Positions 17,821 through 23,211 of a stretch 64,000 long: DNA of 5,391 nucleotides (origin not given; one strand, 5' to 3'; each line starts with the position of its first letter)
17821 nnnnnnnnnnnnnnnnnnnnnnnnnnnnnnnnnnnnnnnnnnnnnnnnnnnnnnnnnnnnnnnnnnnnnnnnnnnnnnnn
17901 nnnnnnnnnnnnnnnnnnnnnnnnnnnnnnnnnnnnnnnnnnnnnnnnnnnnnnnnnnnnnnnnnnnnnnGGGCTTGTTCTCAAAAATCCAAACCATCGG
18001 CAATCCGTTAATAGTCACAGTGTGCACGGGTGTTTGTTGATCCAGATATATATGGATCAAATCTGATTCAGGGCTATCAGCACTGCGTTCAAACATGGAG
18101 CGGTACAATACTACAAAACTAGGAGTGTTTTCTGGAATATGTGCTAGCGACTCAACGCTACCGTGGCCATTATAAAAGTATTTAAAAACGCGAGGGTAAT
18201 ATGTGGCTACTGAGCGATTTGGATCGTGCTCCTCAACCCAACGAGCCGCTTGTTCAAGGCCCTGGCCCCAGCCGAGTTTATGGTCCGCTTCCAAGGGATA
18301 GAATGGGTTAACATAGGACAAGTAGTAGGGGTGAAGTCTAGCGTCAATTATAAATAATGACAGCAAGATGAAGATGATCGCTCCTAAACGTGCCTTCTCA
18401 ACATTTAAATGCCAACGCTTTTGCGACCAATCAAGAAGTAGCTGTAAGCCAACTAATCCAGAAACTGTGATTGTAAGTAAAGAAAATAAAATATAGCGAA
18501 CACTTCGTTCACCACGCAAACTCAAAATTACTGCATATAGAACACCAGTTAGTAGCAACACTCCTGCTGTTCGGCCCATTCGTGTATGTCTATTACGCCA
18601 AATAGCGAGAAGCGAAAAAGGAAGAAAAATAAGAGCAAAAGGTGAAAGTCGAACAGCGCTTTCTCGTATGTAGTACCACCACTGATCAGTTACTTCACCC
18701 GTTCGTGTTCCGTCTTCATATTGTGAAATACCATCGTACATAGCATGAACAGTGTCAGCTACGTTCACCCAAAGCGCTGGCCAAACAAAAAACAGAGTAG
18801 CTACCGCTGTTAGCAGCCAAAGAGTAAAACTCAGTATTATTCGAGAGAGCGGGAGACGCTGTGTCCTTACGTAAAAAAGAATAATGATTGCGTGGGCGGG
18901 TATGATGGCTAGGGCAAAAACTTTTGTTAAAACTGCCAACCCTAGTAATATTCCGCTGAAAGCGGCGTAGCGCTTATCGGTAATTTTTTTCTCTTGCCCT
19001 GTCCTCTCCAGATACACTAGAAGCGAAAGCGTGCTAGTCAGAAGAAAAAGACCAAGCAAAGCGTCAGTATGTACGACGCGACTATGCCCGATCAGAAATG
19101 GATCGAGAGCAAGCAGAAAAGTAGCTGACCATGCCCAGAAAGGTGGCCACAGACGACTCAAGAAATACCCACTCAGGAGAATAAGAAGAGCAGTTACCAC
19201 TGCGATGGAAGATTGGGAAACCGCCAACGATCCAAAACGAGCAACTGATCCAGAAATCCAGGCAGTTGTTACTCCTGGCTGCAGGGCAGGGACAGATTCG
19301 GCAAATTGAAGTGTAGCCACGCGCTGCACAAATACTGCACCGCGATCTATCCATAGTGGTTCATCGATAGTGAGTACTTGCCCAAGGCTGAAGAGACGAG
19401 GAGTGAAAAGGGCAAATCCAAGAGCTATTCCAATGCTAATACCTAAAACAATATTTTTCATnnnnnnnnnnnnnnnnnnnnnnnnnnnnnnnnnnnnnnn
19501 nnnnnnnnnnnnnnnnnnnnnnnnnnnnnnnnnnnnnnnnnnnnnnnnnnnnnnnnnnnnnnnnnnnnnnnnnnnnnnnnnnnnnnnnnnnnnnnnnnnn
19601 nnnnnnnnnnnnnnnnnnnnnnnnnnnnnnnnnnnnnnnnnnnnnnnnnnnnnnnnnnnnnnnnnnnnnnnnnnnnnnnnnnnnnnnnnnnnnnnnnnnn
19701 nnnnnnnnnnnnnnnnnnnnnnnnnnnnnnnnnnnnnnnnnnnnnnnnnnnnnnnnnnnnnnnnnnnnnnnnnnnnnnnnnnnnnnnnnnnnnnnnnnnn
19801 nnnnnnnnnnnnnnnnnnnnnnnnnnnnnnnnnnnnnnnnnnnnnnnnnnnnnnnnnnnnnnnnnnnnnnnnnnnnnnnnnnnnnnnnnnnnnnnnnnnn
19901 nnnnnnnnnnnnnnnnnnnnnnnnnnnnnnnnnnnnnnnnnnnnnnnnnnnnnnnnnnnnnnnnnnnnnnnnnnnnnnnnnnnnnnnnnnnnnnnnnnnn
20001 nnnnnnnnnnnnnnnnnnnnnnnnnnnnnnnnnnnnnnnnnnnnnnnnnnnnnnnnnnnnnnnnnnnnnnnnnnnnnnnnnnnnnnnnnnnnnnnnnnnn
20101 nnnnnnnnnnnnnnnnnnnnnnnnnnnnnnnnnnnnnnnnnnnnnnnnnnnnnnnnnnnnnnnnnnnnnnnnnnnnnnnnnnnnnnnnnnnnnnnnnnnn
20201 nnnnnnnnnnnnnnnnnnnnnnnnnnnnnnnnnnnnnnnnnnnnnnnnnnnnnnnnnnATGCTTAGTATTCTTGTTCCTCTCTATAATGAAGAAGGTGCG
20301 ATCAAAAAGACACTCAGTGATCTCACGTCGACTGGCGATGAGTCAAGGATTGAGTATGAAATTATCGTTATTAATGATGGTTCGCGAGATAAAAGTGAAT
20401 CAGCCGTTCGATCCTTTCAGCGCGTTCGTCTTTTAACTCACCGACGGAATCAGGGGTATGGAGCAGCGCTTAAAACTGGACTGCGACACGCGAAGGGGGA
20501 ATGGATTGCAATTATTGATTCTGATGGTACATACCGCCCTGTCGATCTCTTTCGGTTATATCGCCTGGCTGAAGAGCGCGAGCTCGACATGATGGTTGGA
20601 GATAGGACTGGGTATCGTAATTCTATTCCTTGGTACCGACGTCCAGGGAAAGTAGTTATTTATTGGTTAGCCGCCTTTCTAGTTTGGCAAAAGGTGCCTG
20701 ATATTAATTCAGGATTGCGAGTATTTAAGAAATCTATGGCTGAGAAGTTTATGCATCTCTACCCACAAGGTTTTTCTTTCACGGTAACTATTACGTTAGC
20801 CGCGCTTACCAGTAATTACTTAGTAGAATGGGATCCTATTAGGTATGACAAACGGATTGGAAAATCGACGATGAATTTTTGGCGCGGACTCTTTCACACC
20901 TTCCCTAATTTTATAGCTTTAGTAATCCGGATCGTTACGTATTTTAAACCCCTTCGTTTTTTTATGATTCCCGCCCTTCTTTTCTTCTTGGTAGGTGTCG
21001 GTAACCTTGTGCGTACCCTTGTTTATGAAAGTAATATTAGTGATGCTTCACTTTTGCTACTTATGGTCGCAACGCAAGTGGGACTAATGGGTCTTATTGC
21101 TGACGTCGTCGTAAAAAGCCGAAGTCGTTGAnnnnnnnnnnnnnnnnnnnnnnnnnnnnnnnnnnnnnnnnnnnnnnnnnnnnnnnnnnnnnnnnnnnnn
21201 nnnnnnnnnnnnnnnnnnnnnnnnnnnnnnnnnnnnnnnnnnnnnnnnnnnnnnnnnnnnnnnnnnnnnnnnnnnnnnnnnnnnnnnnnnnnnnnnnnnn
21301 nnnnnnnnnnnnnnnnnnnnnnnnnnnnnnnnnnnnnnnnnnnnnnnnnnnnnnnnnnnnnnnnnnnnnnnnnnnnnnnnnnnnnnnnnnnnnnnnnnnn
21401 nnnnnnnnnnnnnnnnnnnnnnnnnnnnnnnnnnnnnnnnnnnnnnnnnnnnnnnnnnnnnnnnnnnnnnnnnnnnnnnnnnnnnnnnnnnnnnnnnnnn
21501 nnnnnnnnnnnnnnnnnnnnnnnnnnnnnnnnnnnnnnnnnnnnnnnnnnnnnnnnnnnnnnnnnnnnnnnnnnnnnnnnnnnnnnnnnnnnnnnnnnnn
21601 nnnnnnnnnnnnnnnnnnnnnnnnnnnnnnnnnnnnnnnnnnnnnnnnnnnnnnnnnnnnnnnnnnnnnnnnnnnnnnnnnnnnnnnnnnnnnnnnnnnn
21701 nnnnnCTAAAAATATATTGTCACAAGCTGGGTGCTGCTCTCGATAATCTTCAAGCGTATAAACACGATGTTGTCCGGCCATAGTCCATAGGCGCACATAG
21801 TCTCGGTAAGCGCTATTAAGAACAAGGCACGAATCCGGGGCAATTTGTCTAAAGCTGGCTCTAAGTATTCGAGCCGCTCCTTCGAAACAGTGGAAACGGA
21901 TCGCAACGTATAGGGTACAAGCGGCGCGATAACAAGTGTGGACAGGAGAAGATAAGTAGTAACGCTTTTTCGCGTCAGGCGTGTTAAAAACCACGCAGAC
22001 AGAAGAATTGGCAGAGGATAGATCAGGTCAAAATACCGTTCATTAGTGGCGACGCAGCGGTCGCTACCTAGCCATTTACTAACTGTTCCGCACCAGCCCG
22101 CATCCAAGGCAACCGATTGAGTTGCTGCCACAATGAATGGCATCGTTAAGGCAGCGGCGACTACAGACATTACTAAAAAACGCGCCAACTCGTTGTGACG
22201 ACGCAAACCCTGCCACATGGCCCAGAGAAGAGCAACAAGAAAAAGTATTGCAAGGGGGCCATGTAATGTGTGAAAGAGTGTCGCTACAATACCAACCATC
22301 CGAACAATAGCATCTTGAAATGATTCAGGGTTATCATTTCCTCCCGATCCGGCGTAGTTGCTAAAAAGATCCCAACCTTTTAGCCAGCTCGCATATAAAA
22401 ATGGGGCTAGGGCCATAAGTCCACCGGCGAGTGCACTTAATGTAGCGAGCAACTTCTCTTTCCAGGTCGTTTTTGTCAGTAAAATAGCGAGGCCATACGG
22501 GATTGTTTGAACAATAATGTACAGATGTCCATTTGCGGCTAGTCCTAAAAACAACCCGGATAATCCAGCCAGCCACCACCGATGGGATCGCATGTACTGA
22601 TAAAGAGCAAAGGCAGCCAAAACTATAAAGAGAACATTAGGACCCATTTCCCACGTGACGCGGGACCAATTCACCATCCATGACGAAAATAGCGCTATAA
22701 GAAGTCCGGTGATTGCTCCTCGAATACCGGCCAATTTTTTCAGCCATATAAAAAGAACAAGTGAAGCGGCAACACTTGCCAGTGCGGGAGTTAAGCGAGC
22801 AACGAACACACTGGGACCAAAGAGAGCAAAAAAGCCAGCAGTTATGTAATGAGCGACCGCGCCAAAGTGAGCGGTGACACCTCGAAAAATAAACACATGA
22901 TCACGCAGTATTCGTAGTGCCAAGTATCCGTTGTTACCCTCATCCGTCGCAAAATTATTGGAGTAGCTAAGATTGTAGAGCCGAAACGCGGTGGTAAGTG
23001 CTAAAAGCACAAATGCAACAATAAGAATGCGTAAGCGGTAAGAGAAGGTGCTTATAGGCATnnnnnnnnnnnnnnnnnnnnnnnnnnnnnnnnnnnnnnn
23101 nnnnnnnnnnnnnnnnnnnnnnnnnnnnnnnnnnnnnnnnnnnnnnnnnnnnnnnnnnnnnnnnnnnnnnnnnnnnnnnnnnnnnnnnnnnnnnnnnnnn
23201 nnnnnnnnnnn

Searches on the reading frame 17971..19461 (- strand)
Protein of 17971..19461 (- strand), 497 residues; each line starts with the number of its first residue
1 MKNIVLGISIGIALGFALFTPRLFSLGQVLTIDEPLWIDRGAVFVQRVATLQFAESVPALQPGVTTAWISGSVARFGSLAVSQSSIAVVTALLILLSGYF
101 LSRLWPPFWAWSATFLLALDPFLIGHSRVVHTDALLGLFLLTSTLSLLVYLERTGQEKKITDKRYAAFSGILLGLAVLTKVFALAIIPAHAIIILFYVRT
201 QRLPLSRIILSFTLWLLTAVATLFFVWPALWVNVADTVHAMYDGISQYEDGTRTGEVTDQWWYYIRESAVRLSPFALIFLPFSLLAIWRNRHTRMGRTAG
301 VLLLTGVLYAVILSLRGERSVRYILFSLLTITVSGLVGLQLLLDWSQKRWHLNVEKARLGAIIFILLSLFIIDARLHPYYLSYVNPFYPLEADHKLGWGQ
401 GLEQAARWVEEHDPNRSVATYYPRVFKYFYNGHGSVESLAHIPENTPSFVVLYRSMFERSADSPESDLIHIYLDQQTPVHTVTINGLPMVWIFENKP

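Call 8: search_protein_families(library=pfam, proteins=[window:17971-19461:-], max_evalue=0.1)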
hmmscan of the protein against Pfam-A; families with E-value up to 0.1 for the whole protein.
window:17971-19461:- (497 aa): 2 families
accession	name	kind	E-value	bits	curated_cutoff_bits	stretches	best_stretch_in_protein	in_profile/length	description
PF02366.24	PMT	-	5.4e-07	29.8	22.7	1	87-241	90-242/245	Dolichyl-phosphate-mannose-protein mannosyltransferase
PF13231.12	PMT_2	-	0.0024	18.5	26.1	1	81-229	19-157/160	Dolichyl-phosphate-mannose-protein mannosyltransferase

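Call 9: search_protein_families(library=ncbifam, proteins=[window:17971-19461:-], max_evalue=0.1)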
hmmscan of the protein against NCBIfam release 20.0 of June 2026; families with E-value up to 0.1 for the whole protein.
window:17971-19461:- (497 aa): 1 family
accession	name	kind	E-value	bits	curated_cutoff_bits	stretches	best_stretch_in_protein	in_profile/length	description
TIGR03663.1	TIGR03663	subfamily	0.016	14.3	126.25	1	86-268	77-264/435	flippase activity-associated protein Agl23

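Call 26: find_homologous_proteins(query=A3, max_evalue=1e-10)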
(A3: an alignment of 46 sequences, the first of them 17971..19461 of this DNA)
Query A3 (46 sequences) (497 aa, profile of the alignment): 251 proteins with E <= 1e-10 among 8000 candidates; the best 120 are listed.
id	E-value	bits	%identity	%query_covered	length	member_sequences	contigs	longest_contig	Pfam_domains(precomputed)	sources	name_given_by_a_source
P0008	8.7e-165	568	44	96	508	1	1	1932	-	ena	-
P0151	4.3e-162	559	100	100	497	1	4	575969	PF02366.25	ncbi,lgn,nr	ncbi:MAG: phospholipid carrier-dependent glycosyltransferase [Candidatus Andersenbacteria bacterium]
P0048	6.5e-161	555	41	98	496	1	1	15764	-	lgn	-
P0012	8.7e-161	555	44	96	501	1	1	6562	PF02366.25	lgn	-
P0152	1.3e-159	551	46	96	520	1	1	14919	-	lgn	-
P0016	5.1e-159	549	45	98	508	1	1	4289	PF13231.13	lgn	-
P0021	7.9e-158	545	44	96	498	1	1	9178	PF02366.25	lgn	-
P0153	2.6e-157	543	44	97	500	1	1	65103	PF13231.13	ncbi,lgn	-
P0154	3.6e-157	543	47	97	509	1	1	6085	-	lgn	-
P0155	4.8e-157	542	45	97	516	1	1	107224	-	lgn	-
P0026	5.4e-157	542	43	96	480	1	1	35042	PF02366.25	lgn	-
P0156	2.1e-156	540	42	96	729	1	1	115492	PF13641.13,PF00535.33,PF13231.13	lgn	-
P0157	9.1e-156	538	41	99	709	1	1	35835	PF13641.13,PF00535.33,PF13231.13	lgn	-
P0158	1.5e-155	537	42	97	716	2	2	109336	PF13641.13,PF00535.33,PF13231.13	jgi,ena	jgi:glycosyltransferase involved in cell wall biosynthesis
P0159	2.7e-155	536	41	97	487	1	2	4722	PF02366.25,PF13231.13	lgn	-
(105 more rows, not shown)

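Call 33: search_solved_structures(query=A4, max_evalue=1, show_alignments=3)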
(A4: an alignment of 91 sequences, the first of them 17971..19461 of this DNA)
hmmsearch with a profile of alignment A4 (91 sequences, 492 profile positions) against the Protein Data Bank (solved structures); distinct sequences matched with E-value up to 1: 0.

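Call 38: predict_structure(alignment_id=A4)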
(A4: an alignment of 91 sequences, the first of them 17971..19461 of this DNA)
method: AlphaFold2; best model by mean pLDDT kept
length: 497 residues; sequences in the alignment: 91
mean_pLDDT: 95.6   pTM: 0.94
mean pLDDT of the five models: 95.6, 94.6, 94.6, 94.5, 94.5
residues with pLDDT >= 90: 455; 70-90: 37; 50-70: 5; < 50: 0
segments of 3 or more residues with pLDDT < 50: none
pLDDT, mean of each block of 10 residues (from residue 1): 93 98 97 96 98 92 95 97 98 98 98 99 98 97 98 88 95 98 96 94 92 97 98 95 82 74 96 98 98 97 98 92 97 98 98 97 98 98 97 95 98 98 97 96 92 96 94 97 97 92
secondary structure, 60 per line:
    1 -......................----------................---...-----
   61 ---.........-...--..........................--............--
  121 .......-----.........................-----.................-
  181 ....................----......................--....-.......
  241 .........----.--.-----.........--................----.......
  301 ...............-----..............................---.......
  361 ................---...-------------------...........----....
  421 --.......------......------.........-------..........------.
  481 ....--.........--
elements in order: H2-23 H34-49 H64-72 H79-104 H107-118 H121-127 H133-157 H163-179 H181-200 H205-226 H229-232 H234-249 H263-271 H274-289 H294-315 H321-350 H354-376 H402-412 E417-420 H423-429 E436-438 E448-453 H464-473 E480-484 E487-495

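Call 42: fold_search(model_id=the predicted structure, library=pdb)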
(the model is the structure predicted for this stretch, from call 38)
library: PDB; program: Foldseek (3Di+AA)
matches with E <= 10: 273; with E <= 0.001: 25
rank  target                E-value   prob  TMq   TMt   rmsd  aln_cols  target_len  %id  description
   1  5f15                  2.3e-06  1.00  0.46  0.43  11.9       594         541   11  Crystal Structure of ArnT from Cupriavidus metallidurans bound to Undecaprenyl phosphate (released 2016-02-17)
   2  6ezn_F                3.8e-06  1.00  0.50  0.40  11.7       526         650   13  Cryo-EM structure of the yeast oligosaccharyltransferase (OST) complex (released 2018-01-17)
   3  7oci_F                4.1e-06  1.00  0.53  0.43  10.3       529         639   14  Cryo-EM structure of yeast Ost6p containing oligosaccharyltransferase complex (released 2022-02-16)
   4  3waj                  4.5e-06  1.00  0.47  0.32  12.2       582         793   11  Crystal structure of the Archaeoglobus fulgidus oligosaccharyltransferase (O29867_ARCFU) complex with Zn and sulfate (released 2013-10-30)
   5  3wak                  5.1e-06  1.00  0.51  0.32  11.0       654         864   11  Crystal structure of the Archaeoglobus fulgidus oligosaccharyltransferase (O29867_ARCFU) in the apo form (released 2013-10-30)
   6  6s7o_A                5.4e-06  1.00  0.54  0.42  11.2       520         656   12  Cryo-EM structure of human oligosaccharyltransferase complex OST-A (released 2019-12-18)
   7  6c26_A                8.0e-06  1.00  0.53  0.42  11.2       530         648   13  The Cryo-EM structure of a eukaryotic oligosaccharyl transferase complex (released 2018-01-31)
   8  7e9s_A                9.9e-06  1.00  0.50  0.31  11.1       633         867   10  Archaeal oligosaccharyltransferase AglB from Archaeoglobus fulgidus in complex with an inhibitory peptide and a dolich (released 2021-09-08)
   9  8b6l_I                1.3e-05  1.00  0.49  0.38  11.5       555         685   12  Subtomogram average of the human Sec61-TRAP-OSTA-translocon (released 2022-12-07)
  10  8age_A                1.4e-05  1.00  0.56  0.44  10.5       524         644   14  Structure of yeast oligosaccharylransferase complex with acceptor peptide bound (released 2022-12-07)
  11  9s6u_A                2.1e-05  1.00  0.56  0.52   6.7       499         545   15  Ternary cryo-EM structure of human ALG9 with Dol25-PP-GlcNAc2Man8, Dol25-P-Man and Fab (released 2026-03-18)
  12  8pn9_A                2.9e-05  1.00  0.53  0.42  10.3       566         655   11  Structure of human oligosaccharyltransferase OST-A complex bound to NGI-1 (released 2024-05-08)
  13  9n9j_I                3.5e-05  1.00  0.52  0.39  11.6       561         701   12  Structure of a GRP94 folding intermediate engaged with a CCDC134- and FKBP11-bound secretory translocon (released 2025-11-19)
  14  5gmy_A                4.0e-05  1.00  0.51  0.33  10.8       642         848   11  Crystal structure of the Archaeoglobus fulgidus oligosaccharyltransferase (O29867_ARCFU) tethered with an acceptor pep (released 2017-02-01)
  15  6ftg_5                1.1e-04  1.00  0.48  0.39  11.4       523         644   12  Subtomogram average of OST-containing ribosome-translocon complexes from canine rough microsomal membranes (released 2018-03-21)
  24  9i5k_A                9.3e-04  1.00  0.58  0.59   6.2       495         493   12  Structure of the Chaetomium thermophilum Pmt4 homodimer (C2 symmetry) (released 2025-12-24)
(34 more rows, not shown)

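Call 86: find_encoding_contigs(protein=window:17971-19461:-, flank=2000, max_places=4)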
Protein window:17971-19461:- (497 aa): 6 contigs read that carry it; 2 places shown.
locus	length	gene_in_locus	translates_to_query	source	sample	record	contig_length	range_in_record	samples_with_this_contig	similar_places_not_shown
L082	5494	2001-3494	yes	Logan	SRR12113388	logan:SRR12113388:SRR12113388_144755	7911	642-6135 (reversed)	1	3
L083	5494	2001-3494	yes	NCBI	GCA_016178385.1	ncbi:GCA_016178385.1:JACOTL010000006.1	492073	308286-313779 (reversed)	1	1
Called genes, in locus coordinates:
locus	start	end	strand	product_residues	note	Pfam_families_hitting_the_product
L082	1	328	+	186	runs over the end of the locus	-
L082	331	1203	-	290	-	PF00535:Glycos_transf_2, PF10111:Glyco_tranf_2_2 (weak)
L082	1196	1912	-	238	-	PF13489:Methyltransf_23, PF08241:Methyltransf_11, PF08242:Methyltransf_12, PF13649:Methyltransf_25, PF13847:Methyltransf_31, PF03141:Methyltransf_29 (faint)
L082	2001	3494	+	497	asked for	PF02366:PMT (weak)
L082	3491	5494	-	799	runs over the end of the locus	-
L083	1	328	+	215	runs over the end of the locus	-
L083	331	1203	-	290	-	PF00535:Glycos_transf_2, PF10111:Glyco_tranf_2_2 (weak)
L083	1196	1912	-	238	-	PF13489:Methyltransf_23, PF08241:Methyltransf_11, PF08242:Methyltransf_12, PF13649:Methyltransf_25, PF13847:Methyltransf_31, PF03141:Methyltransf_29 (faint)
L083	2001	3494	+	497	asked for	PF02366:PMT (weak)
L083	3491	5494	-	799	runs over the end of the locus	-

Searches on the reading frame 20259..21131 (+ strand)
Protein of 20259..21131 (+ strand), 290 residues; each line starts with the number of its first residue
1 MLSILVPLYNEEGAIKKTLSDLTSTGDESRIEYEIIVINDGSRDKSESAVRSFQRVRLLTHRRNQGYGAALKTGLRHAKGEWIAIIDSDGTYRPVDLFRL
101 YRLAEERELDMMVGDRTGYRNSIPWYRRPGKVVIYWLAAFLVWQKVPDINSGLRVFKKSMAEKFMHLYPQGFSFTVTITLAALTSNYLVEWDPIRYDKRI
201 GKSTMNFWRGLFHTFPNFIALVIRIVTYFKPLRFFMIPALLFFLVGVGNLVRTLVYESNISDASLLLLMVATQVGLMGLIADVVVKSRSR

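Call 17: search_protein_families(library=pfam, proteins=[window:20259-21131:+], max_evalue=0.001)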
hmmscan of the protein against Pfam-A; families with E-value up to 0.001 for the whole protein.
window:20259-21131:+ (290 aa): 3 families
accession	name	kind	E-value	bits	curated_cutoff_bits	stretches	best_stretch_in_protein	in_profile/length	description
PF00535.33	Glycos_transf_2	-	1e-31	110.6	23.3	1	3-163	1-166/168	Glycosyl transferase family 2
PF10111.15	Glyco_tranf_2_2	-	3.3e-07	30.5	27.3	1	3-99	1-101/276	Glycosyltransferase like family 2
PF13641.12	Glyco_tranf_2_3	-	0.00015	22.3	27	1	2-94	3-101/230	Glycosyltransferase like family 2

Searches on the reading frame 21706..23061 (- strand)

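Call 18: search_protein_families(library=pfam, proteins=[window:21706-23061:-], max_evalue=0.001)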
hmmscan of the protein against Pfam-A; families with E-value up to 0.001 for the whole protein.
window:21706-23061:- (451 aa): 1 family
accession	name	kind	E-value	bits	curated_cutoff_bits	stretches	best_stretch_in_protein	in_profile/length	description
PF13231.12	PMT_2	-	4.5e-12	46.9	26.1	1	69-223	5-159/160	Dolichyl-phosphate-mannose-protein mannosyltransferase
